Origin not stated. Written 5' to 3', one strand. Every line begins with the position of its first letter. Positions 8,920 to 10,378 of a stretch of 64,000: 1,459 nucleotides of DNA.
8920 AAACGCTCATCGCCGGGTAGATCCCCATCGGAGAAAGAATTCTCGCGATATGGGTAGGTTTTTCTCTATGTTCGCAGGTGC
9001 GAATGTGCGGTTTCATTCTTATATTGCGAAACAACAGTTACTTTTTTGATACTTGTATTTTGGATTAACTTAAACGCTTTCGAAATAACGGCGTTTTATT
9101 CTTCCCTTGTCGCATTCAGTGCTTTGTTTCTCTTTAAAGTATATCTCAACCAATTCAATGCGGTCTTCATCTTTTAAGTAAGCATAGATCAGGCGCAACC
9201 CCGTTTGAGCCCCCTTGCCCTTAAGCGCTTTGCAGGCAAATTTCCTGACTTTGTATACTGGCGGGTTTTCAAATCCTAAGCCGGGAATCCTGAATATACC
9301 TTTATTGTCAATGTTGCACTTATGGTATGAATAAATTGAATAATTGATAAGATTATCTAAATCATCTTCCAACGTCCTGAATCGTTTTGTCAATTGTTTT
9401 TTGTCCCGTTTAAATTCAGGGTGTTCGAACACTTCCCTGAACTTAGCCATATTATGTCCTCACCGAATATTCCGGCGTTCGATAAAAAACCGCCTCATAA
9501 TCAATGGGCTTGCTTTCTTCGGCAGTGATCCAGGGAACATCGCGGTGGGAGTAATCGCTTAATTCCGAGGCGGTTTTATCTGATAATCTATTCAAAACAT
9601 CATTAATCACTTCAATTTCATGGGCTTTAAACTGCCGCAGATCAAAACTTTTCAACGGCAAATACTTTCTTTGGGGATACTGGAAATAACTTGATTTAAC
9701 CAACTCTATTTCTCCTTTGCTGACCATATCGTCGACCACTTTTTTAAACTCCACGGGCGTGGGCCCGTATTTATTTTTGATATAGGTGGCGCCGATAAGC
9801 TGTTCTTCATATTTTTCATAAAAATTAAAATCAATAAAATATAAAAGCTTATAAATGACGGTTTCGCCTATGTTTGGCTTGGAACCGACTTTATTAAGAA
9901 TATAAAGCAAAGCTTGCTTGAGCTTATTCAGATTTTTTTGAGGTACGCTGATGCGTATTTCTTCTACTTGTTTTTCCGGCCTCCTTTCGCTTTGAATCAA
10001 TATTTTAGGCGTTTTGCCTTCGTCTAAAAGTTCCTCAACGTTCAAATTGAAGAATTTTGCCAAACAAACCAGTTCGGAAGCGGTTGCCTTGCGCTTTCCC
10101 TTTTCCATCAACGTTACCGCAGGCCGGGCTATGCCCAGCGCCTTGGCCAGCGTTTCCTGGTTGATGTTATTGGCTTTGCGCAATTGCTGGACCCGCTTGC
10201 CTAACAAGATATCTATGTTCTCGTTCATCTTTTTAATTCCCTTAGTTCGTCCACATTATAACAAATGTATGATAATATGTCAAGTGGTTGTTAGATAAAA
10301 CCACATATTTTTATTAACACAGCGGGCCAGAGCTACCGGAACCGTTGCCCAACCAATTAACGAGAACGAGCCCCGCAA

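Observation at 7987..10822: Low-GC island carrying an HTH_XRE-Panacea(DUF4065) antitoxin, a RelE/ParE-like toxin and a 323-aa unknown protein, bracketed by hairpin repeats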

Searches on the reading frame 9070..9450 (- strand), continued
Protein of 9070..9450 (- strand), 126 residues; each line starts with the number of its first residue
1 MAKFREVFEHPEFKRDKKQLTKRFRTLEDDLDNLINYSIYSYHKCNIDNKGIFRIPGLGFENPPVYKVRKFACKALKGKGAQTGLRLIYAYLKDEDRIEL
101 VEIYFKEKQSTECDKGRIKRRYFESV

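Call 52: find_encoding_contigs(protein=P0086, flank=4000, max_places=2)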
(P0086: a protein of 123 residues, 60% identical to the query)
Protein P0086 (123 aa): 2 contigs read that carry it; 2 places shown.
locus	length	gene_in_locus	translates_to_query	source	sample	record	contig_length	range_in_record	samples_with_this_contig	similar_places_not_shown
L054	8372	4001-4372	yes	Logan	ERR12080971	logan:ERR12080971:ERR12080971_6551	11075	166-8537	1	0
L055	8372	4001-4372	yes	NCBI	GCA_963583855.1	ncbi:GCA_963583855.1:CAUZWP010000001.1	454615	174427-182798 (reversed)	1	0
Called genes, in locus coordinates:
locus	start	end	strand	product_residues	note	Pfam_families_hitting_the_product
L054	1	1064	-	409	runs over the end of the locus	?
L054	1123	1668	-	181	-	PF10543:ORF6N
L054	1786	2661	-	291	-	PF00795:CN_hydrolase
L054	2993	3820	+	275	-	PF12844:HTH_19 (weak), PF13560:HTH_31, PF01381:HTH_3, PF13443:HTH_26 (faint), PF13274:SocA_Panacea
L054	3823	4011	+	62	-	-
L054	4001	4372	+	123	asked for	-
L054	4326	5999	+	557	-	PF02463:SMC_N (weak), PF13175:AAA_15, PF13476:AAA_23, PF13514:AAA_27 (weak), PF13555:AAA_29 (faint), PF13304:AAA_21, PF20469:OLD-like_TOPRIM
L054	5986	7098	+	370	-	PF13245:AAA_19 (weak), PF00580:UvrD-helicase, PF01443:Viral_helicase1 (weak)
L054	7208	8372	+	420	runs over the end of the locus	PF00275:EPSP_synthase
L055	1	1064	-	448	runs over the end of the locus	PF00202:Aminotran_3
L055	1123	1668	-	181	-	PF10543:ORF6N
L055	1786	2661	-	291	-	PF00795:CN_hydrolase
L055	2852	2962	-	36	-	-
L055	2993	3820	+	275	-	PF12844:HTH_19 (weak), PF13560:HTH_31, PF01381:HTH_3, PF13443:HTH_26 (faint), PF13274:SocA_Panacea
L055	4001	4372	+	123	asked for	-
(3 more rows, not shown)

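Call 75: find_related_loci(query=A2, collection=viral_contigs, flank=5000)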
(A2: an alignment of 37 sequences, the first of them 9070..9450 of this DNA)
Query A2 (126 aa) in viral_contigs; peptide patterns used: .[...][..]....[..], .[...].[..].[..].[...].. (x = any residue, [..] = any of these).
17 stretches matched a pattern, but none encodes a relative of the query by tblastn (E <= 1e-3).

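Call 77: find_encoding_contigs(protein=P0131, flank=4500, max_places=3)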
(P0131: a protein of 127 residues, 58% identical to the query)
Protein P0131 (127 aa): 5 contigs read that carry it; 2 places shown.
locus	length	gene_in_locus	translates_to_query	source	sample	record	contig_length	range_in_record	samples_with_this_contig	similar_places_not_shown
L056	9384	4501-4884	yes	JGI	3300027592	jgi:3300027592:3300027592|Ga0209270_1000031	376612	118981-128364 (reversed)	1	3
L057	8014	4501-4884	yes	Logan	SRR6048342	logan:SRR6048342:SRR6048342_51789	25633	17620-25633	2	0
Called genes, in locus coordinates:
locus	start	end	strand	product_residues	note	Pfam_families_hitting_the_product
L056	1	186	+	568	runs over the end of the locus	PF08378:NERD, PF00580:UvrD-helicase (faint), PF02562:PhoH (faint), PF13604:AAA_30 (weak)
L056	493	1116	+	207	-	PF13391:HNH_2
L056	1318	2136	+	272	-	-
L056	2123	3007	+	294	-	PF08843:AbiEii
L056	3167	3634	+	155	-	PF10604:Polyketide_cyc2, PF08327:AHSA1 (weak)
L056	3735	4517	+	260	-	PF01381:HTH_3, PF12844:HTH_19, PF13443:HTH_26 (weak), PF13560:HTH_31, PF13744:HTH_37 (faint), PF13274:SocA_Panacea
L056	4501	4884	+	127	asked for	-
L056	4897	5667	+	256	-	PF13230:GATase_4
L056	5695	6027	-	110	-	PF05534:HicB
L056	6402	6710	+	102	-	PF05973:Gp49 (weak)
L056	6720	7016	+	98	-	PF21716:dnstrm_HI1420, PF01381:HTH_3 (weak)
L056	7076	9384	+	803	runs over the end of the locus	PF12704:MacB_PCD, PF02687:FtsX, PF12704:MacB_PCD (weak), PF02687:FtsX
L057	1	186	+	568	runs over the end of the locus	PF08378:NERD, PF00580:UvrD-helicase (faint), PF02562:PhoH (faint), PF13604:AAA_30 (weak)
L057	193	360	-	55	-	-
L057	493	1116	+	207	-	PF13391:HNH_2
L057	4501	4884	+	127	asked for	-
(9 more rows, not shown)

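Call 78: find_encoding_contigs(protein=P0088, flank=4500, max_places=4)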
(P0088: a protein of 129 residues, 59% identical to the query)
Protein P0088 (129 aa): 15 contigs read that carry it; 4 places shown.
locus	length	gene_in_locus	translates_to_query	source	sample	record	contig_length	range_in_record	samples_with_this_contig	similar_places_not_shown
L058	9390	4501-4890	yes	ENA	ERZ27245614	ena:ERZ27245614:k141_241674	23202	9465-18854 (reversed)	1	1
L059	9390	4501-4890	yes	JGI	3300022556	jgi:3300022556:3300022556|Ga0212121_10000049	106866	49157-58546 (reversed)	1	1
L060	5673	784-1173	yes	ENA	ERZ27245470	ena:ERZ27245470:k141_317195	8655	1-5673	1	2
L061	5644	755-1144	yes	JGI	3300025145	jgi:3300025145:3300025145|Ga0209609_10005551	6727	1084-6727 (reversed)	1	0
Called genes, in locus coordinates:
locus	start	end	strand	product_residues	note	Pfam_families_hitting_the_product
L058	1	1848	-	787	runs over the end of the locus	PF00069:Pkinase, PF01636:APH (faint), PF07714:PK_Tyr_Ser-Thr, PF23914:TPR_CcmH_CycH (faint), PF07719:TPR_2 (faint), PF13431:TPR_17 (faint), PF14559:TPR_19 (weak), PF13432:TPR_16 (weak), +2 more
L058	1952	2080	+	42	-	-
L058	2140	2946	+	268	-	PF03747:ADP_ribosyl_GH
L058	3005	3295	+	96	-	-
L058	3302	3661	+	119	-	-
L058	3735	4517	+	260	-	PF01381:HTH_3, PF12844:HTH_19, PF13443:HTH_26 (weak), PF13560:HTH_31, PF13274:SocA_Panacea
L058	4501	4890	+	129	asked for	-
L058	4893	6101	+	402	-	PF12705:PDDEXK_1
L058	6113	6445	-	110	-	PF21748:UPF0150 (weak), PF05534:HicB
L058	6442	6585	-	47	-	-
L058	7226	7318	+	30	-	-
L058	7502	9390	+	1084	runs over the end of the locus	PF17132:Glyco_hydro_106, PF22666:Glyco_hydro_2_N2 (weak)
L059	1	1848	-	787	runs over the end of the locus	PF00069:Pkinase, PF01636:APH (faint), PF07714:PK_Tyr_Ser-Thr, PF23914:TPR_CcmH_CycH (faint), PF07719:TPR_2 (faint), PF13431:TPR_17 (faint), PF14559:TPR_19 (weak), PF13432:TPR_16 (weak), +2 more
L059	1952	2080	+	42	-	-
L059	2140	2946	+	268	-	PF03747:ADP_ribosyl_GH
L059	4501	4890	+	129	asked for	-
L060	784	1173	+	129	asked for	-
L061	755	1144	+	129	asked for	-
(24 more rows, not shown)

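Call 79: find_encoding_contigs(protein=P0118, flank=4500, max_places=3)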
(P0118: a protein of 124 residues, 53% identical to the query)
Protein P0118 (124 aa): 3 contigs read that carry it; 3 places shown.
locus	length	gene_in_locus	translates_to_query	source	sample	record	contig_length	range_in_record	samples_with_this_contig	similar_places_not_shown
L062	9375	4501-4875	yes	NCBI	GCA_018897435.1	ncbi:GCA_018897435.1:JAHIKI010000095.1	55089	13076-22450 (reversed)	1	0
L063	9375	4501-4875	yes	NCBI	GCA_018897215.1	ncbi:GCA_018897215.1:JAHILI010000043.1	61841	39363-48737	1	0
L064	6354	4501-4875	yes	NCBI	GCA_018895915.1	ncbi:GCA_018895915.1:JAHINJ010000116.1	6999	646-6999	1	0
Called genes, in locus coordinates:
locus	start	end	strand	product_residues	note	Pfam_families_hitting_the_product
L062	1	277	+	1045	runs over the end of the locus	PF07494:Reg_prop (faint), PF16819:DUF5074 (faint), PF24684:Vgb_lyase (faint), PF10983:DUF2793 (faint), PF07495:Y_Y_Y, PF00512:HisKA, PF02518:HATPase_c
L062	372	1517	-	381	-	PF00933:Glyco_hydro_3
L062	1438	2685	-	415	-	PF00155:Aminotran_1_2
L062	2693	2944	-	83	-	-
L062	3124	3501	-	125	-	-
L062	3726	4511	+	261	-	PF12844:HTH_19, PF13560:HTH_31, PF01381:HTH_3, PF13274:SocA_Panacea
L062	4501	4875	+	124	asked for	-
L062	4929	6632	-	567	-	PF00501:AMP-binding, PF13193:AMP-binding_C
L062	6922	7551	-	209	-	-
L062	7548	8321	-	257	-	PF08843:AbiEii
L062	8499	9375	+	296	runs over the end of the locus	PF00849:PseudoU_synth_2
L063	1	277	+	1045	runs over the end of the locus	PF07494:Reg_prop (faint), PF16819:DUF5074 (faint), PF24684:Vgb_lyase (faint), PF10983:DUF2793 (faint), PF07495:Y_Y_Y, PF00512:HisKA, PF02518:HATPase_c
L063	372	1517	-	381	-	PF00933:Glyco_hydro_3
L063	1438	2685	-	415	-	PF00155:Aminotran_1_2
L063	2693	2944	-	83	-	-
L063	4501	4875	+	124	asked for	-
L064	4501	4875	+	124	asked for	-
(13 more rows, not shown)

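Call 87: search_protein_families(library=pfam, proteins=[L049:5411-5926:+, L050:1705-2214:+, L046:4606-6099:+, L052:4799-6205:+], max_evalue=0.001)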
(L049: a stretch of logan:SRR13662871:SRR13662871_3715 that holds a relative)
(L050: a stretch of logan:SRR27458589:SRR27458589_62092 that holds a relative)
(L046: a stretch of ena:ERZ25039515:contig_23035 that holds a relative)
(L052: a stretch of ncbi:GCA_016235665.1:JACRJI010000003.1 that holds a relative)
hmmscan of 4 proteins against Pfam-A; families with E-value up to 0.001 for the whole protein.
L049:5411-5926:+ (171 aa): 0 families

L050:1705-2214:+ (169 aa): 0 families

L046:4606-6099:+ (497 aa): 2 families
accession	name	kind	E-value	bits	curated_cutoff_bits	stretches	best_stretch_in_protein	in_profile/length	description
PF13589.12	HATPase_c_3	-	6.7e-17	62.2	25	1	33-121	7-96/137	Histidine kinase-, DNA gyrase B-, and HSP90-like ATPase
PF02518.31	HATPase_c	-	6.4e-06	27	26.4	1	31-78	8-60/111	Histidine kinase-, DNA gyrase B-, and HSP90-like ATPase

L052:4799-6205:+ (468 aa): 1 family
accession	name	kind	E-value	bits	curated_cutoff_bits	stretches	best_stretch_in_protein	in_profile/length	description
PF24096.1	DUF7379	-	2.7e-05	24.6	33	1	4-125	2-120/191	Domain of unknown function (DUF7379)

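Call 93: search_dna_similar(query=window:9070-9450:-, collection=plasmids, mode=protein, max_evalue=0.001, max_rows=15)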
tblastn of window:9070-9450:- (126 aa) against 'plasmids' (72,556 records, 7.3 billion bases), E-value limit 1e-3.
No match.

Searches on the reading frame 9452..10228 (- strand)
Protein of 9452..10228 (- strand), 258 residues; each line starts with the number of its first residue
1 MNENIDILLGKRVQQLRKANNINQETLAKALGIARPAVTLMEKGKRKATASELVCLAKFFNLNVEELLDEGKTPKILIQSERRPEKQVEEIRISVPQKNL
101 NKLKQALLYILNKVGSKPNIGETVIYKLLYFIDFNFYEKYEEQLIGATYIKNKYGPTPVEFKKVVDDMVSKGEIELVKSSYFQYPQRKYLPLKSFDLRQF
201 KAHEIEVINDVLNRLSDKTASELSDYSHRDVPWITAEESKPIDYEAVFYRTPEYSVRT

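Call 3: search_protein_families(library=pfam, proteins=[window:9452-10228:-], max_evalue=1)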
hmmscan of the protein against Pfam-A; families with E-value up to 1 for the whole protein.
window:9452-10228:- (258 aa): 10 families
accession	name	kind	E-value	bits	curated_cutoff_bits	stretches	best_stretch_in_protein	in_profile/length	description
PF13274.11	SocA_Panacea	-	1e-18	68.7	25.7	1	126-233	2-112/113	Antitoxin SocA-like, Panacea domain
PF01381.28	HTH_3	-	1.1e-10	41.8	23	1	14-67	2-55/55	Helix-turn-helix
PF12844.13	HTH_19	-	7.3e-07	29.5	30.2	1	10-68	1-59/64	Helix-turn-helix domain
PF13443.12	HTH_26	-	2.8e-06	27.9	22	1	13-69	2-59/63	Cro/C1-type HTH DNA-binding domain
PF13560.12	HTH_31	-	3.5e-06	27.7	27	1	9-67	2-61/64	Helix-turn-helix domain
PF13744.12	HTH_37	-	6.8e-05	23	27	1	9-45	19-55/80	Helix-turn-helix domain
PF01047.28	MarR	-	0.042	14.2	24.6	1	15-41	11-37/59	MarR family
PF20317.4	HTH_60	-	0.11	13.2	24.1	1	11-52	8-49/140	Helix-turn-helix domain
PF15731.11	MqsA_antitoxin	-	0.14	12.7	30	1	10-62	71-122/131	Antitoxin component of bacterial toxin-antitoxin system, MqsA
PF21793.2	DUF6877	-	0.2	11.6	24.4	0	204-221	15-32/53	Family of unknown function (DUF6877)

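Call 4: search_protein_families(library=ncbifam, proteins=[window:9452-10228:-], max_evalue=1)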
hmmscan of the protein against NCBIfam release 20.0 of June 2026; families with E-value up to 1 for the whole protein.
window:9452-10228:- (258 aa): 19 families
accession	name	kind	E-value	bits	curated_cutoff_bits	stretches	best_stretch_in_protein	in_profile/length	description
NF041951.1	phage_RstR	subfamily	1.8e-08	34.6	80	1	9-76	3-70/108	RstR family transcriptional repressor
TIGR03070.1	couple_hipB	subfamily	1.8e-07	31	71.65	1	9-62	3-56/58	type II toxin-antitoxin system Y4mF family antitoxin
NF007408.0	PRK09943.1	equivalog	9e-06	25.4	211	1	6-81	5-83/185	HTH-type transcriptional regulator PuuR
NF007257.0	PRK09706.1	subfamily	2e-05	24.4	101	1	8-82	5-81/135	transcriptional repressor DicA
NF058600.1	TransRegSco1979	equivalog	6.8e-05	22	350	1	7-62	7-62/280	Sco1979 family transcriptional regulator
NF006015.0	PRK08154.1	subfamily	7.1e-05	22.1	204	1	8-75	30-97/314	anaerobic benzoate catabolism transcriptional regulator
NF047948.1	male_kill_WMK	equivalog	0.0001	21.9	300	1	8-71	162-225/300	WO male-killing family protein Wmk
NF003162.0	PRK04140.1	equivalog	0.00038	19.6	263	1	10-115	128-218/317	transcriptional regulator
NF048014.1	antitoxin_DarG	equivalog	0.00045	19.6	250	1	85-171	151-232/338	type II toxin-antitoxin system antitoxin DNA ADP-ribosyl glycohydrolase DarG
NF038139.1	Reg_Aceta_RamB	equivalog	0.0019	17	700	1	9-64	3-58/465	acetate metabolism transcriptional regulator RamB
TIGR03830.1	CxxCG_CxxCG_HTH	subfamily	0.0022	17.8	61.8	1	6-54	63-113/127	type II TA system antitoxin MqsA family protein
NF050110.1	TransRegBldD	equivalog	0.0063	16.2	250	1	38-75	40-77/162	transcriptional regulator BldD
NF052239.1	antitox_spr1629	equivalog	0.0064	15.6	335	1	9-117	3-115/377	spr1629 family repressor/antitoxin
NF047745.1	SocA_antitoxin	equivalog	0.0069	16.1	190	1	119-234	20-130/176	type VI toxin-antitoxin system SocA family antitoxin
NF041575.1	antitoxPezA_Strep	equivalog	0.01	15.8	290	1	9-68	2-61/158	type II toxin-antitoxin system antitoxin PezA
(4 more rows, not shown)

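Call 5: search_protein_families(library=padloc, proteins=[window:9452-10228:-], max_evalue=1)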
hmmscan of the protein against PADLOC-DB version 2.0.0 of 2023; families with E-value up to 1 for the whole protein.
window:9452-10228:- (258 aa): 18 families
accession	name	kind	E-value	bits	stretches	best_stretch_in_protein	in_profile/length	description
PDLC03671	Control_protein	-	4.1e-08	31.3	1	5-68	11-74/84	control protein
PDLC02926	HTH_VI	-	6.7e-08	30.7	1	9-68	2-61/92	-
PDLC03665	Control_protein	-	6e-07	27.6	1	2-70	2-71/77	control protein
PDLC04775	PDC-M69A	-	1.2e-06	27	1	9-74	8-73/113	-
PDLC03952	RmrA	-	2.1e-06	24.9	1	4-64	18-78/395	-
PDLC03951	RmrA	-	2.7e-06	24.6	1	2-69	2-69/400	-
PDLC03664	Control_protein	-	7e-06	24.4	1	9-67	14-72/74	control protein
PDLC03954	RmrA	-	4.4e-05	20.6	1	2-72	4-74/380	-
PDLC04142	capH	-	0.00019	20.5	1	4-87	2-83/103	capH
PDLC03945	RmrA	-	0.00032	18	1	9-120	3-118/394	-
PDLC03947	RmrA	-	0.0005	17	1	6-65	9-68/383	-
PDLC03669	Control_protein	-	0.0017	16.6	1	17-72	18-73/96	control protein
PDLC03949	RmrA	-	0.0033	14.3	1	11-65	5-59/363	-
PDLC03666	Control_protein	-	0.0052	15.2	1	9-67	7-65/77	control protein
PDLC03953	RmrA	-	0.0088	13.3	1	10-60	7-57/373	-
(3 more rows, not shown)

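Call 13: search_protein_families(library=phrogs, proteins=[window:9452-10228:-], max_evalue=1)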
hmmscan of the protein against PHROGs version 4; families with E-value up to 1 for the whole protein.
window:9452-10228:- (258 aa): 35 families (the best 25 are shown)
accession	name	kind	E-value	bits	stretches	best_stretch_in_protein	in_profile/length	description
phrog_1281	-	unknown function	3.7e-18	66.9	1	101-248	8-147/195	-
phrog_8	-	transcription regulation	2e-13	51.5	1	5-122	73-227/346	transcriptional regulator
phrog_4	-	transcription regulation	2.6e-09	37.6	1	8-93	136-214/400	transcriptional repressor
phrog_3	-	transcription regulation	3.9e-09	37.8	1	7-103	87-181/430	transcriptional repressor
phrog_10390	-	unknown function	3.6e-08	34.3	1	3-238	53-275/299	-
phrog_2439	-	transcription regulation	1e-07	32.2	1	9-89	8-87/367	transcriptional regulator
phrog_2967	-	transcription regulation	2.7e-07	31.3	1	9-112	11-102/225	transcriptional regulator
phrog_2328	-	transcription regulation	1.2e-06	29.4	1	9-72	16-79/128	transcriptional repressor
phrog_4583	-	transcription regulation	4.2e-06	27.7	1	18-73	20-75/81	transcriptional repressor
phrog_7241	-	transcription regulation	2.5e-05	25.3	1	12-68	65-121/122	transcriptional regulator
phrog_1373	-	transcription regulation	2.9e-05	25.1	1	13-73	68-128/166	transcriptional regulator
phrog_5823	-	transcription regulation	5.2e-05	23.6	1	9-72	7-69/404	transcriptional regulator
phrog_638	-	transcription regulation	0.00013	22.8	1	17-68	12-64/145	transcriptional regulator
phrog_2339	-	DNA, RNA and nucleotide metabolism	0.00018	22.5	1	9-47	26-64/98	HTH DNA binding protein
phrog_27318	-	unknown function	0.00028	21.2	1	9-133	5-119/289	-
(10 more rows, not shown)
